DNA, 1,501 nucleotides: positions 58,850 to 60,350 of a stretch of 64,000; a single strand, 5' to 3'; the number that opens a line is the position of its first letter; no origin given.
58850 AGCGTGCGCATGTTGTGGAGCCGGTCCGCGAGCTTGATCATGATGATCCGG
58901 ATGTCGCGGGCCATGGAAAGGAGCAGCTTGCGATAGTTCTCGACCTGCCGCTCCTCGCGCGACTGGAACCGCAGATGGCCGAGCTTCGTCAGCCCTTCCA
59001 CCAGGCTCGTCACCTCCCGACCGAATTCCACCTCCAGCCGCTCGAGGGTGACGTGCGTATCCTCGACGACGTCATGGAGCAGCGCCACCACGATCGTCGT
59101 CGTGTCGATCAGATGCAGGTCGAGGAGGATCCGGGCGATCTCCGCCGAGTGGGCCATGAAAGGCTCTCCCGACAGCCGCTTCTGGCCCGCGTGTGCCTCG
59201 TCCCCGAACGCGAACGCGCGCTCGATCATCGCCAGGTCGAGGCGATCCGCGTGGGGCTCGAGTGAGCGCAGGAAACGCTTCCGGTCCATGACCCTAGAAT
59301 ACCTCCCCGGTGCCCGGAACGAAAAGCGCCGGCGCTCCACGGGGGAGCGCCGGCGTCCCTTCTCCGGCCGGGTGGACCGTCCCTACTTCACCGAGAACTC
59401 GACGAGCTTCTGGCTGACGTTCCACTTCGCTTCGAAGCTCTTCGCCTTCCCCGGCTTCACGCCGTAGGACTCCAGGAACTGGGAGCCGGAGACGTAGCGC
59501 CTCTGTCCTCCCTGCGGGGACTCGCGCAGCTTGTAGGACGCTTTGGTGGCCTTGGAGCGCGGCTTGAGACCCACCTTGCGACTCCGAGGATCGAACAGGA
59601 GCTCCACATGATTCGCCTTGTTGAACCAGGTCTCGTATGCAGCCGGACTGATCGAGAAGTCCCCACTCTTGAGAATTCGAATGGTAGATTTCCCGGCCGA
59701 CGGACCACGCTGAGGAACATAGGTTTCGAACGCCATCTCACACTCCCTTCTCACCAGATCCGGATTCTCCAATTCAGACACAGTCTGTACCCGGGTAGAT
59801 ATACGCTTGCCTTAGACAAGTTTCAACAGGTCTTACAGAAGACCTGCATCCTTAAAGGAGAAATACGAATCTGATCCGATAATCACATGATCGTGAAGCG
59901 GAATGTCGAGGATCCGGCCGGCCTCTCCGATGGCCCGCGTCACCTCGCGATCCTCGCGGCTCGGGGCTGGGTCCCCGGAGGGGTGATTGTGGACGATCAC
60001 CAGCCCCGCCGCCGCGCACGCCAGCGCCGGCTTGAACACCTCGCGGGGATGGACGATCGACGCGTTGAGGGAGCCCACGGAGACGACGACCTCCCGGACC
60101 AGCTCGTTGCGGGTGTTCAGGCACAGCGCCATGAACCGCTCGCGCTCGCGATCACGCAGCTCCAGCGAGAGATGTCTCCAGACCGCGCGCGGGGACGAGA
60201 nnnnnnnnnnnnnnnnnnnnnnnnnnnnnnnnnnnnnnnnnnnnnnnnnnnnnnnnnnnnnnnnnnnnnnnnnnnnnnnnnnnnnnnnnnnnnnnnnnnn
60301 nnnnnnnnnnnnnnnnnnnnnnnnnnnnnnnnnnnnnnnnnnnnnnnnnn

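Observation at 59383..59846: Lower-GC islet with a near-consensus promoter driving a lysine-rich basic protein of unknown family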

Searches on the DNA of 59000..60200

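Call 19: search_rna_families(source=window, start=59000, end=60200, threshold=evalue, max_evalue=1)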
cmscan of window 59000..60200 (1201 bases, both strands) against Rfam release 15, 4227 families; matches with E-value up to 1: 1.
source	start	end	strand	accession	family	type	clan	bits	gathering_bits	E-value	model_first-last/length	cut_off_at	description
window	59298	59361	+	RF02791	CcsR1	Gene; sRNA;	-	18.8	65.3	0.091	1-83/83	no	Conserved CCUCCUCCC motif stress-induced RNA 1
